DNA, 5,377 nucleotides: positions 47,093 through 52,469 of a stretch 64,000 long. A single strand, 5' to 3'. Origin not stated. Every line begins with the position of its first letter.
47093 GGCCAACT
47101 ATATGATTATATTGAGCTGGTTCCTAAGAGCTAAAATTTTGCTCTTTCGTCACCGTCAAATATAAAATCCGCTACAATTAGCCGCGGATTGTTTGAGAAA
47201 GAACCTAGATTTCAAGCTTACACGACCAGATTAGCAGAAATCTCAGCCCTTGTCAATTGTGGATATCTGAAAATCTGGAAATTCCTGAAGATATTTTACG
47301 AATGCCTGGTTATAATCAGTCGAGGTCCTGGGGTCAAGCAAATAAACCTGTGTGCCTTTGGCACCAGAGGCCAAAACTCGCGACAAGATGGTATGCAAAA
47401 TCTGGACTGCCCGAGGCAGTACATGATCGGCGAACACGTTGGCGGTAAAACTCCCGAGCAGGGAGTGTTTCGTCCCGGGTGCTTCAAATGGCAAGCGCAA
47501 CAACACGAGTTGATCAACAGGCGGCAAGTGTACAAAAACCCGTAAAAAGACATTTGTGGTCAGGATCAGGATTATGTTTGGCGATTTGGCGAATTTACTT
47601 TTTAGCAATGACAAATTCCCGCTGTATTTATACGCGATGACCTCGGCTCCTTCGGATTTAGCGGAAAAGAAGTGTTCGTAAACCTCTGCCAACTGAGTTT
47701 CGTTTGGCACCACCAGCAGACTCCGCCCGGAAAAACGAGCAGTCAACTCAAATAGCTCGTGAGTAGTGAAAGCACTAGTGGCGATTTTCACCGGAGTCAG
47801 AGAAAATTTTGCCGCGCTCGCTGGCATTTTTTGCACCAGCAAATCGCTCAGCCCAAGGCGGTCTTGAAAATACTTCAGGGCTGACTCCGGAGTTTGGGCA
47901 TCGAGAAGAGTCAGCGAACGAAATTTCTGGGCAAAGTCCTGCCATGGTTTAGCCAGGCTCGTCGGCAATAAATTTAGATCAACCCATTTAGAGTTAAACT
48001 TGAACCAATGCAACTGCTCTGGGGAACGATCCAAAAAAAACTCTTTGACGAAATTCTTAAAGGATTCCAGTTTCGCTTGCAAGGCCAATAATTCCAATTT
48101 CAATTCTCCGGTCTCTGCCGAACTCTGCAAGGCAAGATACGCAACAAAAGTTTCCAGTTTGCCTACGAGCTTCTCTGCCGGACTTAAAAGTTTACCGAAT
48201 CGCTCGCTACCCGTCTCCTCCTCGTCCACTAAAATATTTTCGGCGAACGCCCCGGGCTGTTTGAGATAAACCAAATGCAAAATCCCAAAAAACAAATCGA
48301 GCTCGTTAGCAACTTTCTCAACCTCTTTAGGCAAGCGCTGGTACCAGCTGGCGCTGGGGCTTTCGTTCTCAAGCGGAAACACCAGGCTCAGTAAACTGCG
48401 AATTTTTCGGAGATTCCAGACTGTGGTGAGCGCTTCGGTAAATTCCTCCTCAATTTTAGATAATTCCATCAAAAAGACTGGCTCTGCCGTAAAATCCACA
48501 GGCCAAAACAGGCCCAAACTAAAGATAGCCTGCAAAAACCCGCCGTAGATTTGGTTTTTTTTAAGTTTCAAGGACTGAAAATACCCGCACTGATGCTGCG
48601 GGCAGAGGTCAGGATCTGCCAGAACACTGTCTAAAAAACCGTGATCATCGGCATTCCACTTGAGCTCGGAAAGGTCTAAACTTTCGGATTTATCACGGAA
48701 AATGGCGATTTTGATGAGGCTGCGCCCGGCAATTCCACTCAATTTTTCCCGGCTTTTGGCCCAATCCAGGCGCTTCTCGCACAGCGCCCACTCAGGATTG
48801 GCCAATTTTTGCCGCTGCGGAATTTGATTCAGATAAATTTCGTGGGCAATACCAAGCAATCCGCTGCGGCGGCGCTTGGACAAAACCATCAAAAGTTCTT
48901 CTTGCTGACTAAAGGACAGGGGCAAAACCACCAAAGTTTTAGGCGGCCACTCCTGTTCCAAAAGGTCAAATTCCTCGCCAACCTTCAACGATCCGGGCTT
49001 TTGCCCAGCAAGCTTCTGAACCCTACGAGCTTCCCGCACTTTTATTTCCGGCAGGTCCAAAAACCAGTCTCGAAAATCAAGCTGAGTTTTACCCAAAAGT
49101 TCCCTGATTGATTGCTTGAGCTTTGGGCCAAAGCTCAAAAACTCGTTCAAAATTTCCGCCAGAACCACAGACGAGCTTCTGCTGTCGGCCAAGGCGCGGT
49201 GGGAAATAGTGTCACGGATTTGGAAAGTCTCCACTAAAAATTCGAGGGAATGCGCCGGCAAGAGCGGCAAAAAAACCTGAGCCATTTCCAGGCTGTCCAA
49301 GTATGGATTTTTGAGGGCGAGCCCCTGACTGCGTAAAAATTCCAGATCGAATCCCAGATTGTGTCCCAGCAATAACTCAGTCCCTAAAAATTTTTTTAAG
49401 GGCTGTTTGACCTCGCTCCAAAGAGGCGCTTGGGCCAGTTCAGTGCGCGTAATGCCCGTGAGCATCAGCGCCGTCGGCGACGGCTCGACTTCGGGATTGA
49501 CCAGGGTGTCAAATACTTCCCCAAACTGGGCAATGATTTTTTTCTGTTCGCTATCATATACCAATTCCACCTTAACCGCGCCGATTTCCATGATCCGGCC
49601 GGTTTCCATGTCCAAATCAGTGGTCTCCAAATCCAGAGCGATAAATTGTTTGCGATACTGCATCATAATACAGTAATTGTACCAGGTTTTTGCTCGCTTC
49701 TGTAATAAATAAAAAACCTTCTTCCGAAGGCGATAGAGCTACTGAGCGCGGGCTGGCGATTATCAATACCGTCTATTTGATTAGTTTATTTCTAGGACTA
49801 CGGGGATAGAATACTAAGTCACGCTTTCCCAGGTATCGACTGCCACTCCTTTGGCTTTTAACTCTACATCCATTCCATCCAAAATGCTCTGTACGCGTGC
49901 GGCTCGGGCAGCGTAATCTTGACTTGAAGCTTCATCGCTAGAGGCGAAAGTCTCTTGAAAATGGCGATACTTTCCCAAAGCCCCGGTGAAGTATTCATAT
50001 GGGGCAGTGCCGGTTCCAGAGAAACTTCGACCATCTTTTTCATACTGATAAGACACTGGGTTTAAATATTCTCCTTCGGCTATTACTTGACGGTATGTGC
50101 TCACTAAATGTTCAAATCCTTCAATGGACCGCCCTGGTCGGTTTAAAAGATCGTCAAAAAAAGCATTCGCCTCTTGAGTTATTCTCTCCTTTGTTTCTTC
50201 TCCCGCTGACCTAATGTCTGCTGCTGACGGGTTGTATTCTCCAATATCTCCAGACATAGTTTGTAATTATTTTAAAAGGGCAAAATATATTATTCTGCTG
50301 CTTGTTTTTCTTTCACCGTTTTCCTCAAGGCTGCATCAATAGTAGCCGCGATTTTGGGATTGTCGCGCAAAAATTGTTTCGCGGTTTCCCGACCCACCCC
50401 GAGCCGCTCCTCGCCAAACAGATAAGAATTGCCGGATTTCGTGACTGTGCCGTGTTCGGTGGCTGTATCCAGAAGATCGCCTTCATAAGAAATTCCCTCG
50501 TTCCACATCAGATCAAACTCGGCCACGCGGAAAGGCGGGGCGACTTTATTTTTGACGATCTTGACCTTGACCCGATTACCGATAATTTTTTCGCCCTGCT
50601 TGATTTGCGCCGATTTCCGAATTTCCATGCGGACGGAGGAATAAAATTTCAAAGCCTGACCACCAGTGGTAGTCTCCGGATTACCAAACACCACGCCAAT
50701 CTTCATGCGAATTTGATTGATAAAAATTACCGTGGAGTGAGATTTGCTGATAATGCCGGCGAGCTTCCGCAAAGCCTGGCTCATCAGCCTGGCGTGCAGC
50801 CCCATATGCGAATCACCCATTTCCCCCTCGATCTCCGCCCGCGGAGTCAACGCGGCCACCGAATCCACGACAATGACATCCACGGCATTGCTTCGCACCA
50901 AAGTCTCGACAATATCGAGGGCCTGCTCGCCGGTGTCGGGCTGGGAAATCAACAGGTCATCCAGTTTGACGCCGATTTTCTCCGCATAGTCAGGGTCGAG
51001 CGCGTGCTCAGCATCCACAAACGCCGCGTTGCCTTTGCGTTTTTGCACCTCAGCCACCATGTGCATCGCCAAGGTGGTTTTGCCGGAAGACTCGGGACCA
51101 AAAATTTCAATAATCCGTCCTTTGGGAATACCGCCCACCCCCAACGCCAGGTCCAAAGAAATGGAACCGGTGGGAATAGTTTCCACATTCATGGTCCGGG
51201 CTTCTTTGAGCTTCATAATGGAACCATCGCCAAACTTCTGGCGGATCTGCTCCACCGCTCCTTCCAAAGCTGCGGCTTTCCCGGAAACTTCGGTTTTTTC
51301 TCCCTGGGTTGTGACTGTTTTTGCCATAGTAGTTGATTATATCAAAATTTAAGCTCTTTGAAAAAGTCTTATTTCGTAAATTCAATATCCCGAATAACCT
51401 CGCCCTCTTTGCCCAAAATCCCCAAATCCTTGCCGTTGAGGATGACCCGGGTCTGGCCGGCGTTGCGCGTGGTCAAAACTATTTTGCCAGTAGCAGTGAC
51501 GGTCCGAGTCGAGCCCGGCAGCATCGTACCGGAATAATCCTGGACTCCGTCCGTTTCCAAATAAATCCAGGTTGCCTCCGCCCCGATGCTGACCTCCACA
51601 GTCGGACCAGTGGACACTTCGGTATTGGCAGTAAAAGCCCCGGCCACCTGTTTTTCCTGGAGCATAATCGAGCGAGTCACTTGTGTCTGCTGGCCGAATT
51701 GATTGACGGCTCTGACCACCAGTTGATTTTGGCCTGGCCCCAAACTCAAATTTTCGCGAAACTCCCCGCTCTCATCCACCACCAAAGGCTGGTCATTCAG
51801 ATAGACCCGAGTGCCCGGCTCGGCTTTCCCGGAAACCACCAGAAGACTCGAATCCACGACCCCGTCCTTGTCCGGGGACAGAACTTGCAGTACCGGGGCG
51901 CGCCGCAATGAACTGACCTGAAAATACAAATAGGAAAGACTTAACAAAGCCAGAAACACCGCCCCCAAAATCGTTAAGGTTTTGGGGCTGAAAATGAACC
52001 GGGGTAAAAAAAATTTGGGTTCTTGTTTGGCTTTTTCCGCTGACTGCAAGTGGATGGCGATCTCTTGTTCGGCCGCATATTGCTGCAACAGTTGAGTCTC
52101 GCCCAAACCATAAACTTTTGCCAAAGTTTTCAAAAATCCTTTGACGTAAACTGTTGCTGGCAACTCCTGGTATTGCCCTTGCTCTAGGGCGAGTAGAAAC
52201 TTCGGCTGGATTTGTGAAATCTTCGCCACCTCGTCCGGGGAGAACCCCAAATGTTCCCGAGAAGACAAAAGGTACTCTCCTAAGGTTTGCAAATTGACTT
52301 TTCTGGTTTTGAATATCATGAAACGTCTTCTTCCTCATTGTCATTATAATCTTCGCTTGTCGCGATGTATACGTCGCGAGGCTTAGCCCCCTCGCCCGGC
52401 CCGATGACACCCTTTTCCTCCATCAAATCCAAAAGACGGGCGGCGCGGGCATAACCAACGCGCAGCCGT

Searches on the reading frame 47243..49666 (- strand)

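Call 6: search_protein_families(library=pfam, proteins=[window:47243-49666:-], max_evalue=0.01)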
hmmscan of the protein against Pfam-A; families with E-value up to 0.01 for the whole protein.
window:47243-49666:- (807 aa): 1 family
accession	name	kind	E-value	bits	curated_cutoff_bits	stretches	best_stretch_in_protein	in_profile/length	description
PF00929.31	RNase_T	-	1.4e-21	78.1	24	1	9-164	1-159/164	Exonuclease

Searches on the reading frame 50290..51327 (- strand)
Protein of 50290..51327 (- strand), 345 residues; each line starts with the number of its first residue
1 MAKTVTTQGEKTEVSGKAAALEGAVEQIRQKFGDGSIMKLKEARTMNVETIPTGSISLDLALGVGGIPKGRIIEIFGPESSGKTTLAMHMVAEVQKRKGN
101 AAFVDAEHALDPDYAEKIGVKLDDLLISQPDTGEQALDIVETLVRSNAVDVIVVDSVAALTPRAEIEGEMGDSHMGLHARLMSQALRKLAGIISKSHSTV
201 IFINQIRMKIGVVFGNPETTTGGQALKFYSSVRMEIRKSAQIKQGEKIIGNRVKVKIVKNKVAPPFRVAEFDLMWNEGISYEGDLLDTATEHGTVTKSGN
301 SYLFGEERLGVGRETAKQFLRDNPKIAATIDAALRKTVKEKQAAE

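Call 6: search_protein_families(library=pfam, proteins=[window:50290-51327:-], max_evalue=0.01)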
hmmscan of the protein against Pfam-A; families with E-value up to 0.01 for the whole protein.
window:50290-51327:- (345 aa): 11 families
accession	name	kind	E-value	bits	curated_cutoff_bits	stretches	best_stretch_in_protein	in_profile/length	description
PF00154.27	RecA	-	2.7e-135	450.3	27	1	20-280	2-262/262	recA bacterial DNA recombination protein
PF21096.2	RecA_C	-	9.5e-16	58.1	27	1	283-338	1-56/57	RecA C-terminal domain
PF08423.17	Rad51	-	3.4e-11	43.3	22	1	47-243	4-216/244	Rad51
PF06745.19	ATPase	-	1.9e-07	31.2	26.6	1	52-105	2-55/231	KaiC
PF02283.22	CobU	-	1.8e-05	24.8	27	1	75-206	3-125/168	Cobinamide kinase / cobinamide phosphate guanyltransferase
PF01637.24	ATPase_2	-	6.9e-05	23.2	33.2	1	71-128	21-69/225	ATPase domain predominantly from Archaea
PF13481.12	AAA_25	-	7e-05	23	27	1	65-161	28-156/195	AAA domain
PF13479.12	AAA_24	-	0.0002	21.7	27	1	73-161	5-77/195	AAA domain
PF00005.33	ABC_tran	-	0.00051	21.1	25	1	67-109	8-50/137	ABC transporter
PF13401.12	AAA_22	-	0.001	19.9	27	1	71-161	6-97/130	AAA domain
PF13191.12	AAA_16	-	0.0032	18.4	32.6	1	68-205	22-140/167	AAA ATPase domain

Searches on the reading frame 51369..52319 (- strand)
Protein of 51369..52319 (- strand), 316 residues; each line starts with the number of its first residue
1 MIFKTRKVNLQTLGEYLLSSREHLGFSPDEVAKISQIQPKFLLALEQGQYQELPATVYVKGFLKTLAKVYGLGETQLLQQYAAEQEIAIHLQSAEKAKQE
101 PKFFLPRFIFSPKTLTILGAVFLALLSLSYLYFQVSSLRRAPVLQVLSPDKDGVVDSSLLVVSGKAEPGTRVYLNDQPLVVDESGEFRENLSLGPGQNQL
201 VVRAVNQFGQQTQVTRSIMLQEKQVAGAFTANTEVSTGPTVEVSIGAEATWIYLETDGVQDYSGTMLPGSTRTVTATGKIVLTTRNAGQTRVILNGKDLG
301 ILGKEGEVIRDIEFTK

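Call 6: search_protein_families(library=pfam, proteins=[window:51369-52319:-], max_evalue=0.01)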
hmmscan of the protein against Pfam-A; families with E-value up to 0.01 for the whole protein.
window:51369-52319:- (316 aa): 4 families
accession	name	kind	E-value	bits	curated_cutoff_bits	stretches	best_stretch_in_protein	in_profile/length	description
PF13413.12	HTH_25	-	4.2e-14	52.6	24.6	1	17-74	2-59/62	Helix-turn-helix domain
PF13464.11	RodZ_C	-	2.8e-09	37.2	23.9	1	248-310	6-70/72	RodZ C-terminal domain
PF09136.16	Glucodextran_B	-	1.7e-06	28.3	27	1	142-221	1-82/83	Glucodextranase, domain B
PF12844.13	HTH_19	-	4.1e-06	27.1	30.2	1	14-81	1-62/64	Helix-turn-helix domain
